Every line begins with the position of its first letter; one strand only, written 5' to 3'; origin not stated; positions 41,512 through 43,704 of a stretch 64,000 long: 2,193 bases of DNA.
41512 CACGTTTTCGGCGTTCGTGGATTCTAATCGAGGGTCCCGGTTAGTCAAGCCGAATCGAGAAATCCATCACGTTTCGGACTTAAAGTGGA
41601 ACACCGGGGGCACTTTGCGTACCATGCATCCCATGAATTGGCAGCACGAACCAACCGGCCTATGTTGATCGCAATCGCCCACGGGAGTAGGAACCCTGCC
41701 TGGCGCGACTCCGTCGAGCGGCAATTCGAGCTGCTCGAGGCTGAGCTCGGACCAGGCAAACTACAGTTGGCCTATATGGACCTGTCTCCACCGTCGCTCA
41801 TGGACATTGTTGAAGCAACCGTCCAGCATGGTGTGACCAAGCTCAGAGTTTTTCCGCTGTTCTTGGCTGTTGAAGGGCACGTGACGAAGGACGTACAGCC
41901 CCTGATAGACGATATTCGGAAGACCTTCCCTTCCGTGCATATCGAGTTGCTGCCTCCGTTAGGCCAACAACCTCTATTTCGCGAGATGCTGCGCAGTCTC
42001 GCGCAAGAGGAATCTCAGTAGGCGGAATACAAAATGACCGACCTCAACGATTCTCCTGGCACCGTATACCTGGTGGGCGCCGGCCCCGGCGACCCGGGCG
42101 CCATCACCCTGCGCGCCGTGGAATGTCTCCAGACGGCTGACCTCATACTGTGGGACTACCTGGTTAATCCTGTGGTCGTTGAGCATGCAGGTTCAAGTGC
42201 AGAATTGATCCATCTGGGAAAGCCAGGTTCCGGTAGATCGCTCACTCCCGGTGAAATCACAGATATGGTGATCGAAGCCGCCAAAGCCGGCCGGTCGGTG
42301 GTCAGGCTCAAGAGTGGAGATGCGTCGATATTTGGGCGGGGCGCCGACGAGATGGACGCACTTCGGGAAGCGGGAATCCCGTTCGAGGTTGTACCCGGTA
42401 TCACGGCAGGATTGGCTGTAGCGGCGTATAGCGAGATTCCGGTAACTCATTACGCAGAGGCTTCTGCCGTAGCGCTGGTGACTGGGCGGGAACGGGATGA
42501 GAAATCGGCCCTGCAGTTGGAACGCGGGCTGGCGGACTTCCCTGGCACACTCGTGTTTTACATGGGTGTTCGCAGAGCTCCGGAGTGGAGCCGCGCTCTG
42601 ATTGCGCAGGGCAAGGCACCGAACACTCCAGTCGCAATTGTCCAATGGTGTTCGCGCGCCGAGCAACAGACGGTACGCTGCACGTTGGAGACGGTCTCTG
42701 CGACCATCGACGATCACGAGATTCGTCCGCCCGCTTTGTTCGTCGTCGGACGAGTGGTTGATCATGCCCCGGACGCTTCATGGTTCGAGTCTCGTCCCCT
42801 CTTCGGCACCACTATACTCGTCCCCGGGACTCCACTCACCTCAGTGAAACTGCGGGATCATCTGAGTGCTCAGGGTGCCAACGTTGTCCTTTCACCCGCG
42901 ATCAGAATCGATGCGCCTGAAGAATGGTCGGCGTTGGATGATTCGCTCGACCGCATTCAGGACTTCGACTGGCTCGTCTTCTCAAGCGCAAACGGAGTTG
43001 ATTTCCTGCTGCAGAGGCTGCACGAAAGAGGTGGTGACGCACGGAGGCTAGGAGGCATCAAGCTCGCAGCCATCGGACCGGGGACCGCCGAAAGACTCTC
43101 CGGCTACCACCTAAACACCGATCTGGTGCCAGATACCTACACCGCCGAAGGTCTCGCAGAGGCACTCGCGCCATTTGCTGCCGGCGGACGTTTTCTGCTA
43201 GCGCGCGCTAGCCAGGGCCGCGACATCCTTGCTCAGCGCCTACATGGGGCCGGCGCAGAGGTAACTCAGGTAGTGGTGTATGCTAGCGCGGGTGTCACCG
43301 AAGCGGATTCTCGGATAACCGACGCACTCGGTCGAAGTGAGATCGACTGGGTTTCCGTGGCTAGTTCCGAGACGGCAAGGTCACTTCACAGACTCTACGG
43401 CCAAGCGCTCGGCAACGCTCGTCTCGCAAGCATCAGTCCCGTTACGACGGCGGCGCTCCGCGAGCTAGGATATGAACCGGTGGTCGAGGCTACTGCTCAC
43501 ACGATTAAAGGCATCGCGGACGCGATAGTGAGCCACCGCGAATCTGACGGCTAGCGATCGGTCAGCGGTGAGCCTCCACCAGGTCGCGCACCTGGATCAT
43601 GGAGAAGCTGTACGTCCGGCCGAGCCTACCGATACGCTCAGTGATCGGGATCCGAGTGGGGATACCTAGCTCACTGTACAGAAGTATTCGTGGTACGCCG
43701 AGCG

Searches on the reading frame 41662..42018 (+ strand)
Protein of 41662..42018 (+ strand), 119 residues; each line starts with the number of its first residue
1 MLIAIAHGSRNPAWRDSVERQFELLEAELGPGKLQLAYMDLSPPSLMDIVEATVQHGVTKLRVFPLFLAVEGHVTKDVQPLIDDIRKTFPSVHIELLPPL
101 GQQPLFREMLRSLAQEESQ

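Call 46: search_protein_families(library=ncbifam, proteins=[window:41662-42018:+], max_evalue=0.00001)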
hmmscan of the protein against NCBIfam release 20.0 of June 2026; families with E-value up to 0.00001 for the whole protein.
window:41662-42018:+ (119 aa): 2 families
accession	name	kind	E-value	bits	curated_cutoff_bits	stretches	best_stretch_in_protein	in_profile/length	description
NF033198.0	F430_CfbA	equivalog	6.2e-14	52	120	1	2-111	2-117/122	sirohydrochlorin nickelochelatase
NF002090.2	PRK00923.1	subfamily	1.4e-10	41.3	120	1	2-82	3-83/129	sirohydrochlorin nickelochelatase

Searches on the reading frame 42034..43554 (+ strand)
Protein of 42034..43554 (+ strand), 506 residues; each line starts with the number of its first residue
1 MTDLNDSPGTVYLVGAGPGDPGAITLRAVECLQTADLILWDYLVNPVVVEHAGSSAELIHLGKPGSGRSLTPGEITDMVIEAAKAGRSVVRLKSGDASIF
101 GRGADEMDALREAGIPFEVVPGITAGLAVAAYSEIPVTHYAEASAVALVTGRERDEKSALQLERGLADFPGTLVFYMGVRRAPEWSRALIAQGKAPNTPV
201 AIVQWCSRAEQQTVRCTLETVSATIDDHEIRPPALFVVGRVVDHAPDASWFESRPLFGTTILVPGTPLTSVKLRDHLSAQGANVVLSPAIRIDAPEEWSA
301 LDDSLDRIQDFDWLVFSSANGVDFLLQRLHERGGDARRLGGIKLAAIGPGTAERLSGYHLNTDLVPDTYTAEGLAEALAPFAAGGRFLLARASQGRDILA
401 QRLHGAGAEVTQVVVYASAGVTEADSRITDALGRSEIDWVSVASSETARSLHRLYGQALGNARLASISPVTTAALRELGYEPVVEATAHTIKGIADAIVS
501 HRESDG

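Call 46: search_protein_families(library=ncbifam, proteins=[window:42034-43554:+], max_evalue=0.00001)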
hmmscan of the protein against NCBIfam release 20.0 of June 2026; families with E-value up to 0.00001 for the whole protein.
window:42034-43554:+ (506 aa): 26 families (the best 25 are shown)
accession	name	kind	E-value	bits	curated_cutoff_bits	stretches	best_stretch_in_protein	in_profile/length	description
NF004790.0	PRK06136.1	subfamily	3.4e-81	272.5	198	1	9-253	4-248/250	uroporphyrinogen-III C-methyltransferase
NF007922.1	PRK10637.1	equivalog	3.1e-79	267.1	400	1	7-242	215-449/450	siroheme synthase CysG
TIGR01469.1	cobA_cysG_Cterm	equivalog_domain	1.7e-77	260.4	185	1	9-243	1-235/238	uroporphyrinogen-III C-methyltransferase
NF005524.0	PRK07168.1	equivalog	1.5e-68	231.5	603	1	9-359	3-348/474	uroporphyrin-III C-methyltransferase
TIGR01465.1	cobM_cbiF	equivalog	6.1e-43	146.9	259.65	1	11-244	1-229/247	precorrin-4 C(11)-methyltransferase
NF012017.0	PRK15473.1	equivalog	2e-31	109.3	408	1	9-242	8-236/257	cobalt-precorrin-4 methyltransferase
NF004587.0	PRK05928.2-5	equivalog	1.4e-24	86.9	246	1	275-451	22-181/245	uroporphyrinogen-III synthase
NF004593.0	PRK05928.4-2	equivalog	2.2e-20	73.1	275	1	274-505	18-246/247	uroporphyrinogen-III synthase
NF005411.0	PRK06975.1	equivalog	3.1e-18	65.5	414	1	270-465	18-225/660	fused uroporphyrinogen-III synthase HemD/membrane protein HemX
TIGR01467.1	cobI_cbiL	equivalog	1.3e-15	57.4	163.25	1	75-212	79-207/230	precorrin-2 C(20)-methyltransferase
NF004586.0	PRK05928.2-4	equivalog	2.8e-15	56.4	401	1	307-500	46-236/240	uroporphyrinogen-III synthase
NF004594.0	PRK05928.4-3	equivalog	3.1e-15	56.3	365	1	280-451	23-177/237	uroporphyrinogen-III synthase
NF004583.0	PRK05928.1-5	equivalog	2.4e-14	53.4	432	1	306-457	53-200/250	uroporphyrinogen-III synthase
NF004423.0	PRK05765.1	equivalog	1.6e-13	50.8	332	1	9-230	3-217/247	precorrin-3B C(17)-methyltransferase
TIGR01466.1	cobJ_cbiH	equivalog_domain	3.1e-13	49.9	246.35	1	11-223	1-209/239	precorrin-3B C(17)-methyltransferase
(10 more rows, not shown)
